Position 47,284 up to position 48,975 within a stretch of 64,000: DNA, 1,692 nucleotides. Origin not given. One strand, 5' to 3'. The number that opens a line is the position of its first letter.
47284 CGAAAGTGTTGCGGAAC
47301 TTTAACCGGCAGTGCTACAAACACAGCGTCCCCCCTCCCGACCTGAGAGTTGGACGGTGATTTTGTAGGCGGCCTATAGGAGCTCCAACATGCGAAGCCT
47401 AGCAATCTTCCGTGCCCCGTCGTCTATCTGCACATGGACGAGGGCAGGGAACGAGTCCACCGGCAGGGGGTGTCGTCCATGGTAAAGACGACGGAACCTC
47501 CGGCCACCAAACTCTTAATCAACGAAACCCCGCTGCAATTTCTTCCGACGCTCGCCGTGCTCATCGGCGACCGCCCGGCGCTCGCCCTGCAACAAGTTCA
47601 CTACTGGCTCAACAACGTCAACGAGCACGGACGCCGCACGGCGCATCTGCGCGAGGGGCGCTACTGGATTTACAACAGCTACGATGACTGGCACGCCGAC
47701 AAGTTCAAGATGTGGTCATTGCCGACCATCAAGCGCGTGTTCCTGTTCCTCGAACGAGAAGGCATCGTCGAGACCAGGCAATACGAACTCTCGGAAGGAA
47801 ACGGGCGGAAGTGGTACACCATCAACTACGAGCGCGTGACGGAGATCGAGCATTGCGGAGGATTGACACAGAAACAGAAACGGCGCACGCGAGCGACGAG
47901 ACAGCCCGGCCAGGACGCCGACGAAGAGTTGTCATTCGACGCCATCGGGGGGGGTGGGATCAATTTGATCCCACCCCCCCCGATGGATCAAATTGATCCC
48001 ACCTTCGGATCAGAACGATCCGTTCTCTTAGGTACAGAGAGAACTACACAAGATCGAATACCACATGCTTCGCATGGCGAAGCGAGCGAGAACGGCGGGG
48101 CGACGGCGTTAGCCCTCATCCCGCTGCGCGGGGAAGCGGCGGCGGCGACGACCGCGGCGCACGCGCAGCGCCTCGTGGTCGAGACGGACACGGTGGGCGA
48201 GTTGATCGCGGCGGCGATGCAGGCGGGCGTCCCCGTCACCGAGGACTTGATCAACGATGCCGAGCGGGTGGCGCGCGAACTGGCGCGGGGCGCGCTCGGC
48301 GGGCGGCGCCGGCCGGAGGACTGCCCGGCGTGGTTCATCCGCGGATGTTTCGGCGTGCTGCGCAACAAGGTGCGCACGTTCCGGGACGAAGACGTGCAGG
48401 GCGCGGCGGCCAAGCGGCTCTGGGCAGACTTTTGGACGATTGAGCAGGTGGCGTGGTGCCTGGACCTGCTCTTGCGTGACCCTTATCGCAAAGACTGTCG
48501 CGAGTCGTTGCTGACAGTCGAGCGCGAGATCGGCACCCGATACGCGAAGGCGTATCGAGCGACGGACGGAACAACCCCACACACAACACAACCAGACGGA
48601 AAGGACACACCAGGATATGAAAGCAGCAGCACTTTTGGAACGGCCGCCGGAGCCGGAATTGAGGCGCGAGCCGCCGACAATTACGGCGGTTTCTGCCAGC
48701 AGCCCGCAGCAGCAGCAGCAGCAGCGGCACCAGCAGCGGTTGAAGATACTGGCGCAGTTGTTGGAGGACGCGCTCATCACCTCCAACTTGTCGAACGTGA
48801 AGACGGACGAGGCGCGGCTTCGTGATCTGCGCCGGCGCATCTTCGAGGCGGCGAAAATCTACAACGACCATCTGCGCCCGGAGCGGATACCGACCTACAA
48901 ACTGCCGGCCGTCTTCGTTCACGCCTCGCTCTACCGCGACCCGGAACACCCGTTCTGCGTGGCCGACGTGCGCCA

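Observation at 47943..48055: Candidate replication origin inside the initiator gene: 43-bp perfect palindrome, 20-bp iteron pair, nested dyads and 7 GATC sites in about 100 bp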

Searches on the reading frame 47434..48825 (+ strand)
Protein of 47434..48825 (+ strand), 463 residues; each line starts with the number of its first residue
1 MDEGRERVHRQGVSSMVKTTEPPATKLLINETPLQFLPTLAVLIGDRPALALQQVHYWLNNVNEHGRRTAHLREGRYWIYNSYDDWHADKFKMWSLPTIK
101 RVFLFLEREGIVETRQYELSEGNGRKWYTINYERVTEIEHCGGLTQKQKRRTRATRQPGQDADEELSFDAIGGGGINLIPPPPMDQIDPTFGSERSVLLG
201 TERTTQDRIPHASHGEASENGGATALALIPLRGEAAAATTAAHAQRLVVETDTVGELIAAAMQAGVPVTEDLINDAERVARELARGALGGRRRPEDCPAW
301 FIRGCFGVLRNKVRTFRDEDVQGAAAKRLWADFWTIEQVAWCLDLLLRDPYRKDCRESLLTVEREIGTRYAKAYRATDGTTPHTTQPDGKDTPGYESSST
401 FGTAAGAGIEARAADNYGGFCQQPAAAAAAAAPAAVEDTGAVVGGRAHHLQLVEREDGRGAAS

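Call 5: search_protein_families(library=pfam, proteins=[window:47434-48825:+], max_evalue=0.01)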
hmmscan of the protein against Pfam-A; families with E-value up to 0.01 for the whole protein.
window:47434-48825:+ (463 aa): 0 families
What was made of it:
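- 47434..48825 (+): Replication initiator (replisome-organiser-like) gene, 463 aa. It has an N-terminal winged helix (aa ~25-145), a disordered linker (aa ~146-237) and a helical C-terminal region. The true start may be the ATG at 47479; homologues align from residue 25. No Pfam family (call 5).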

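Call 6: search_protein_families(library=phrogs, proteins=[window:47434-48825:+], max_evalue=0.01)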
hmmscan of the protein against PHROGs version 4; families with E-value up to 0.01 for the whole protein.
window:47434-48825:+ (463 aa): 4 families
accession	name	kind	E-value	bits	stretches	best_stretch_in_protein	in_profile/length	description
phrog_6493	-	DNA, RNA and nucleotide metabolism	1.6e-27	97.4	1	25-160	3-130/261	DnaD-like helicase loader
phrog_428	-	DNA, RNA and nucleotide metabolism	5.7e-10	39.9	1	7-149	70-193/455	replication initiation protein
phrog_11233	-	DNA, RNA and nucleotide metabolism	6.1e-10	40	1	40-142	10-108/297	replication initiation protein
phrog_270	-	DNA, RNA and nucleotide metabolism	0.0087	16.5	0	77-138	64-123/383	replication initiation protein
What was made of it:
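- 47434..48825 (+): PHROG 6493 'DnaD-like helicase loader' 1.6e-27, and PHROG 428 and 11233 'replication initiation protein' ~6e-10, all on aa 7-160 (call 6).
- On SPP1 gp38-type / PHROG 6493 replisome organiser module: The downstream ORFs 48617-49255, 49474-50217, 50252-50926 and 51497-52936 give no loader or helicase hit in Pfam or PHROGs (calls 5, 6).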

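Call 8: search_dna_similar(query=window:47434-48825:+, collection=phages, mode=protein, max_rows=30)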
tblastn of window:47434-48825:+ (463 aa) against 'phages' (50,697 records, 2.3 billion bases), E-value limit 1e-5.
Records with a match: 76; places in all: 78; records where one place covers at least 80% of the query: 0.
Best place of each record, by identity: <60% 76.
By first word of the organism name: Staphylococcus 33; Bacillus 10; Klebsiella 10; Pseudomonas 5; Escherichia 4; Listeria 3; Erwinia 3; Geobacillus 1; Providencia 1; Hafnia 1; and 5 more.
By host as written in the record: Staphylococcus aureus 14; - 12; Klebsiella pneumoniae 5; Listeria monocytogenes 3; Staphylococcus aureus 1 2; Staphylococcus pseudintermedius 2; Staphylococcus pseudintermedius strain E139 2; Bacillus thuringiensis subsp. tenebrionis YBT-1765 2; and 30 more.
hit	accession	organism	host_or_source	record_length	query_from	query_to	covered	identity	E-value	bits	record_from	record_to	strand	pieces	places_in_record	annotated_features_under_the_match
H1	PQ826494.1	Staphylococcus phage vB_SauS_Q5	Staphylococcus aureus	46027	21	138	25%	42.4%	8e-20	99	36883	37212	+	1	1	hypothetical protein (x2)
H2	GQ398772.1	Staphylococcus phage P954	Staphylococcus aureus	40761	21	138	25%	42.4%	8e-20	99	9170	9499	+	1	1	hypothetical protein (x2)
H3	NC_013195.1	Staphylococcus phage P954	Staphylococcus aureus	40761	21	138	25%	42.4%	8e-20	99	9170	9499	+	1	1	DnaD-like helicase loader | hypothetical protein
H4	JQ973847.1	Staphylococcus phage StauST398-3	Staphylococcus aureus 1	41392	21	138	25%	42.4%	8e-20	99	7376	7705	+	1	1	hypothetical protein (x2)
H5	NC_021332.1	Staphylococcus phage StauST398-3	Staphylococcus aureus 1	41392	21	138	25%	42.4%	8e-20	99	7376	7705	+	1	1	DnaD-like helicase loader | DUF968 domain-containing protein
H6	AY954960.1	Staphylococcus phage 96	-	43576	21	138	25%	42.4%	8e-20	99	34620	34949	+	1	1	ORF015 | ORF018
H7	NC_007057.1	Staphylococcus phage 96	Staphylococcus aureus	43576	21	138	25%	42.4%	8e-20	99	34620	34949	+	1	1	DnaD-like helicase loader | phi PV83 orf 19-like protein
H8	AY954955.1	Staphylococcus phage 42E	-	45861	21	138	25%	42.4%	8e-20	99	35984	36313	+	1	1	ORF016 | ORF019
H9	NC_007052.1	Staphylococcus phage 42E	Staphylococcus aureus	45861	21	138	25%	42.4%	8e-20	99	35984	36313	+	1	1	DnaD-like helicase loader | ORF019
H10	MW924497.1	Staphylococcus phage PHB21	Staphylococcus aureus SA14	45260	21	138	25%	42.4%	8e-20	99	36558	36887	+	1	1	replication initiation protein | hypothetical protein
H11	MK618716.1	Staphylococcus phage Sebago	Staphylococcus aureus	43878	21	135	25%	43.5%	1e-20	101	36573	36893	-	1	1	DnaD-like primosome initiator | hypothetical protein | ribosome_binding_site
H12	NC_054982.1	Staphylococcus phage Sebago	Staphylococcus aureus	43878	21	135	25%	43.5%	1e-20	101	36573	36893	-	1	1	DnaD-like helicase loader | phi PV83 orf 19-like protein | ribosome_binding_site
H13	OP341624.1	Geobacillus phage vB_GthS_NIIg9.7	Geobacillus thermodenitrificans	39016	18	138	26%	41.3%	4e-21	102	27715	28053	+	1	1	DNA replication initiation protein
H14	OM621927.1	Staphylococcus phage PHB38a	Staphylococcus sp.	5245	21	135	25%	42.6%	2e-20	100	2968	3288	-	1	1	replication initiation protein | hypothetical protein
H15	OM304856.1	Staphylococcus phage 4PHCISA25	Staphylococcus aureus SA25_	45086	21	135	25%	42.6%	2e-20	100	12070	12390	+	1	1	replication initiation protein | hypothetical protein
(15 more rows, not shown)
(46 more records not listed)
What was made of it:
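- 47434..48825 (+): 42% identity to the N-domains of Staphylococcus and Geobacillus phage replication initiators (call 8).
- On SPP1 gp38-type / PHROG 6493 replisome organiser module: 42-44% identity to Staphylococcus and Geobacillus phage proteins (call 8).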

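Call 10: find_related_loci(query=window:47434-48825:+, collection=viral_contigs, flank=3000)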
Query window:47434-48825:+ (463 aa) in viral_contigs; peptide patterns used: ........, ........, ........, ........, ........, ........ (x = any residue, [..] = any of these).
5 stretches matched a pattern; 3 encode a relative of the query (tblastn E <= 1e-3); 3 distinct loci.
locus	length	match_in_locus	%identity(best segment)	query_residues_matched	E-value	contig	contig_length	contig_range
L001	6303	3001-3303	49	25-133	3e-26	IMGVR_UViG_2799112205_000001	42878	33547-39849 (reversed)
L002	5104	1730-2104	37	25-157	2e-22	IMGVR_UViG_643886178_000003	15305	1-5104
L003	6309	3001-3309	41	24-132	4e-18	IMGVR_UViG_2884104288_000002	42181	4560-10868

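Call 11: find_homologous_proteins(query=window:47434-48825:+)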
Query window:47434-48825:+ (463 aa): 9 proteins with E <= 0.001 among 8000 candidates.
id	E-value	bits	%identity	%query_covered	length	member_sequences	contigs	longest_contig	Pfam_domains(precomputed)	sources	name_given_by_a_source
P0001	0.0e+0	1062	100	100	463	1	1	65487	-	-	-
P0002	4.0e-71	259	40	93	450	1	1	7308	-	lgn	-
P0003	5.9e-20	90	47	25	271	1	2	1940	-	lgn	-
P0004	4.0e-19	87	37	33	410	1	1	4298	PF11638.14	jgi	jgi:DnaA-like protein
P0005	3.2e-15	74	42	23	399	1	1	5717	-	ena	-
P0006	1.2e-14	72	40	25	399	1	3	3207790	-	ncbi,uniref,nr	ncbi:hypothetical protein [Pectinatus frisingensis]|uniref:hypothetical protein n=1 Tax=Pectinatus f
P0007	1.7e-14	72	40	25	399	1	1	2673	-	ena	-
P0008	1.8e-14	72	40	25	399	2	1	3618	-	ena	-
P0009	2.3e-14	71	40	25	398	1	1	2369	-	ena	-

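Call 12: find_encoding_contigs(protein=P0002, flank=8000)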
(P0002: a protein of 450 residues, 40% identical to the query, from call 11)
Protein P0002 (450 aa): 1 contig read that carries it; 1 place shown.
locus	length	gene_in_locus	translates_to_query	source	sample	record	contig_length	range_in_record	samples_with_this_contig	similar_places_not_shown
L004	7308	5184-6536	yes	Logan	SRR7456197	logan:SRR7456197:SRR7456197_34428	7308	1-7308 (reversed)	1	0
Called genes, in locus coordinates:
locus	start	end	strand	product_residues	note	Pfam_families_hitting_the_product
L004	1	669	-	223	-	?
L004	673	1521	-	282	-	-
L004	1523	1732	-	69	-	-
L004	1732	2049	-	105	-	-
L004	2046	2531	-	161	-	-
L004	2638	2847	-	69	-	-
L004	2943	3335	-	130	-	-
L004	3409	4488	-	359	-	-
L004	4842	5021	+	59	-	PF12728:HTH_17 (weak)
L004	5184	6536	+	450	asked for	-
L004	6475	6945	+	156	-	-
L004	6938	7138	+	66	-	-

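Call 25: search_protein_families(library=phrogs, proteins=[P0002], max_evalue=0.01)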
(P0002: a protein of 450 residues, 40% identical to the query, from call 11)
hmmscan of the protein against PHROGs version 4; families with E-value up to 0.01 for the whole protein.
P0002 (450 aa): 4 families
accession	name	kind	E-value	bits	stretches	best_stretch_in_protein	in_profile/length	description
phrog_6493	-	DNA, RNA and nucleotide metabolism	2.4e-26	93.6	1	1-116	2-109/261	DnaD-like helicase loader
phrog_11233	-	DNA, RNA and nucleotide metabolism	4.7e-10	40.3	1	12-111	5-100/297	replication initiation protein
phrog_428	-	DNA, RNA and nucleotide metabolism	5.5e-08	33.4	1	7-151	87-198/455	replication initiation protein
phrog_678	-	DNA, RNA and nucleotide metabolism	0.00066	20.3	1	30-115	80-142/346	replication initiation O-like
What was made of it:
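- On Lambda O protein family (Phage_rep_O): Only the homologue P0002 gives a weak 'O-like' PHROG 678 hit (6.6e-4, call 25).
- Tried and rejected: Both, however, hit PHROG 428 on overlapping profile positions (calls 6, 25).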

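Call 26: search_protein_families(library=pfam, proteins=[P0002], max_evalue=1)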
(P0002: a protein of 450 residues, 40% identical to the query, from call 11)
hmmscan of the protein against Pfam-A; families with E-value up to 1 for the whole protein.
P0002 (450 aa): 0 families

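Call 44: find_related_loci(query=A1, collection=genome_contigs, flank=3000)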
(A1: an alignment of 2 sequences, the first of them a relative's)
Query A1 (463 aa) in genome_contigs; peptide patterns used: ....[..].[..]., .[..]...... (x = any residue, [..] = any of these).
60 stretches matched a pattern; 5 encode a relative of the query (tblastn E <= 1e-3); 5 distinct loci.
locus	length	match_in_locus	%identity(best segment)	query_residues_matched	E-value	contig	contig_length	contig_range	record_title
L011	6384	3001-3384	44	17-142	1e-28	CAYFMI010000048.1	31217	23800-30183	MAG TPA_asm: uncultured Anaerolineales bacterium isolate ERP019367_co2_135 genome assembly, contig: NODE_1148_length_312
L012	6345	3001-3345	44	15-132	8e-28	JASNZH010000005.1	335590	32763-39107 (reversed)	MAG: Anaerolineales bacterium isolate CHLO-4 HKU-EGSB-CHLO-4_5, whole genome shotgun sequence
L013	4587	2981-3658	32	13-236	8e-27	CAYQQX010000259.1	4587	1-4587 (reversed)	MAG TPA_asm: uncultured Anaerolineales bacterium isolate binchicken_co65_18 genome assembly, contig: NODE_64310_length_4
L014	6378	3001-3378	38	27-161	2e-24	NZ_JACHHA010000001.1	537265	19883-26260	Cerasibacillus quisquiliarum strain DSM 15825 Ga0415232_01, whole genome shotgun sequence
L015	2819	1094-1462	39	25-148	5e-23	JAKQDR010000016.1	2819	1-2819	MAG: bacterium isolate USDE_maxbin.060 k141_749, whole genome shotgun sequence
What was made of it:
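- Closest known: Bacillus phage SPP1 oriL inside gene 38. Different: The genome is GC-rich (62%) and the nearest genomic relatives are in Anaerolineales MAGs (call 44).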

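Call 45: find_related_loci(query=A1, collection=metagenome_contigs, flank=3000)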
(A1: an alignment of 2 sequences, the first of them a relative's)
Query A1 (463 aa) in metagenome_contigs; peptide patterns used: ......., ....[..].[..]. (x = any residue, [..] = any of these).
372 stretches matched a pattern; 35 encode a relative of the query (tblastn E <= 1e-3); 35 distinct loci.
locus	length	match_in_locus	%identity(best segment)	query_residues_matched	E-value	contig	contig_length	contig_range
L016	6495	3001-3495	35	2-170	1e-28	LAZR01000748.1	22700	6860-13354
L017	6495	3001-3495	35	2-170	1e-28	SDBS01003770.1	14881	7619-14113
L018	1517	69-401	47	26-139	1e-28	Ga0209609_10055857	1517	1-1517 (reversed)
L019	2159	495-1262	32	25-289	2e-28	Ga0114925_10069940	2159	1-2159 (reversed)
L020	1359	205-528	49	26-137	3e-28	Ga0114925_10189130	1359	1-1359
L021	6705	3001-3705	32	25-272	2e-27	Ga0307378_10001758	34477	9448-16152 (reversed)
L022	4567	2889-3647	31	25-289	1e-26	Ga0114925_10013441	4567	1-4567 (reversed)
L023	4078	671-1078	38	27-165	5e-26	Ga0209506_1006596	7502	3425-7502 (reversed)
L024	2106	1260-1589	43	25-139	3e-26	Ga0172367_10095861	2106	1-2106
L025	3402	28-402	42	22-141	5e-26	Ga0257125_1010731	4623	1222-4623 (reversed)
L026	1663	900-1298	40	23-150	2e-26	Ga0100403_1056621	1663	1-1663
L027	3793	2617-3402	30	25-297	6e-26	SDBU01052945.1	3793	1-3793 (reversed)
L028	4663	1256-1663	38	27-165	6e-26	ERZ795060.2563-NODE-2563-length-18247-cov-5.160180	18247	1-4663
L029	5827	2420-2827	38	27-165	7e-26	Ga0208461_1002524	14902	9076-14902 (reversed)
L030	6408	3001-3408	38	27-165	6e-26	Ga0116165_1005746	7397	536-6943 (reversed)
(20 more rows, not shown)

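Call 54: search_protein_families(library=ncbifam, proteins=[window:47434-48825:+], max_evalue=0.01)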
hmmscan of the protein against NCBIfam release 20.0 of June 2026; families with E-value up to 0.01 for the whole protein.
window:47434-48825:+ (463 aa): 0 families

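Call 58: get_annotated_region(hit=H3, flank=1500)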
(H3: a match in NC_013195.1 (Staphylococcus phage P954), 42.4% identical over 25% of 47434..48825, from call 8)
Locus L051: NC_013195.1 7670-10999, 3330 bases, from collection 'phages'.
description: Staphylococcus phage P954, complete genome.
organism: Staphylococcus phage P954 (NCBI taxid 668618)
taxonomy: Viruses; Duplodnaviria; Heunggongvirae; Uroviricota; Caudoviricetes; Bronfenbrennervirinae; Biseptimavirus; Biseptimavirus P954
host: Staphylococcus aureus; source: -; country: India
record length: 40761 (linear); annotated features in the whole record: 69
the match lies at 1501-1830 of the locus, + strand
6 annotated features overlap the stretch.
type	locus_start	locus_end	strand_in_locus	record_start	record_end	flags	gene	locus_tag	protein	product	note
CDS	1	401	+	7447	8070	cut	-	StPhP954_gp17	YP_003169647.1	Sak-like ssDNA annealing protein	P954orf17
CDS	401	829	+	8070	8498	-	-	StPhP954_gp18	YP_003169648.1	single strand DNA binding protein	P954orf18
CDS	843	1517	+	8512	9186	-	-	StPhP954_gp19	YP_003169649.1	hypothetical protein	P954orf19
CDS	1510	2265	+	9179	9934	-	-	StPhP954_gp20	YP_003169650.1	DnaD-like helicase loader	P954orf20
CDS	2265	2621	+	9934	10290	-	-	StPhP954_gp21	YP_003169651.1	helicase loader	P954orf21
CDS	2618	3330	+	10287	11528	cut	-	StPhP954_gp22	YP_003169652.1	DnaB-like replicative helicase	replicative DNA helicase; P954orf22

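Call 59: get_annotated_region(hit=H13, flank=1500)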
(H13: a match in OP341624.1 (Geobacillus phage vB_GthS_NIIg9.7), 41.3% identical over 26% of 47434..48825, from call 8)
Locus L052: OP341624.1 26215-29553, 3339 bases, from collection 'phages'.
description: Geobacillus phage vB_GthS_NIIg9.7, complete genome.
organism: Geobacillus phage vB_GthS_NIIg9.7 (NCBI taxid 2985562)
taxonomy: Viruses; Duplodnaviria; Heunggongvirae; Uroviricota; Caudoviricetes
host: Geobacillus thermodenitrificans; source: compost heaps; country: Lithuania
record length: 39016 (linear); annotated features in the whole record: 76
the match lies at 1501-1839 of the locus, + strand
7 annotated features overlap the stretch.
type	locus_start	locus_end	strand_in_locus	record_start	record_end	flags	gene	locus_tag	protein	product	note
CDS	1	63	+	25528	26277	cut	-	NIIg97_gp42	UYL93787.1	Rha family transcriptional regulator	-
CDS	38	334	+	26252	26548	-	-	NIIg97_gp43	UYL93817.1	hypothetical protein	-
CDS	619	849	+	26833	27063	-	-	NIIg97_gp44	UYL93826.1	XRE family transcriptional regulator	-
CDS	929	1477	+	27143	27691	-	-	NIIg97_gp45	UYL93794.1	putative endonuclease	Endonuclease_DUF559 domain-containing protein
CDS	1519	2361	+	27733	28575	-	-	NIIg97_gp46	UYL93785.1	DNA replication initiation protein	DnaD domain-containing protein; DNA replication initiation protein DnaD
CDS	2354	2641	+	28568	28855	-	-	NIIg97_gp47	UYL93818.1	loader and inhibitor of replicative helicase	Inhibitor_G39P domain-containing protein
CDS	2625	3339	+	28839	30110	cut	-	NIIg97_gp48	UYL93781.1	replicative DNA helicase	-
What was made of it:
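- On SPP1 gp38-type / PHROG 6493 replisome organiser module: Cultured relatives do have these genes (calls 58, 59).
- In cultured relatives, homologous N-domain proteins are followed by a helicase loader and a DnaB helicase (calls 58, 59).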

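Call 72: find_encoding_contigs(protein=P0004, flank=3000, max_places=2)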
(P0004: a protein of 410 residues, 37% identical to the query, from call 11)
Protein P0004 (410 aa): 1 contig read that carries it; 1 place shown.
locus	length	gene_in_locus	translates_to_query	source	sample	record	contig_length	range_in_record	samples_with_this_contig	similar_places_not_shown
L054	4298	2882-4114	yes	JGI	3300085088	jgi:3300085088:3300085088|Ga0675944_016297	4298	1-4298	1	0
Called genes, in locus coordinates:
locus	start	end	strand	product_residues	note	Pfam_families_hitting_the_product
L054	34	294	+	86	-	-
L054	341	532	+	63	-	PF06412:TraD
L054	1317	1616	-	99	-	-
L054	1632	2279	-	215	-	PF01656:CbiA, PF07015:VirC1 (weak), PF09140:MipZ (faint), PF13614:AAA_31 (weak)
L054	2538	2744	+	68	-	-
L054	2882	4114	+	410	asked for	PF11638:DnaA_N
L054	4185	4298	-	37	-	?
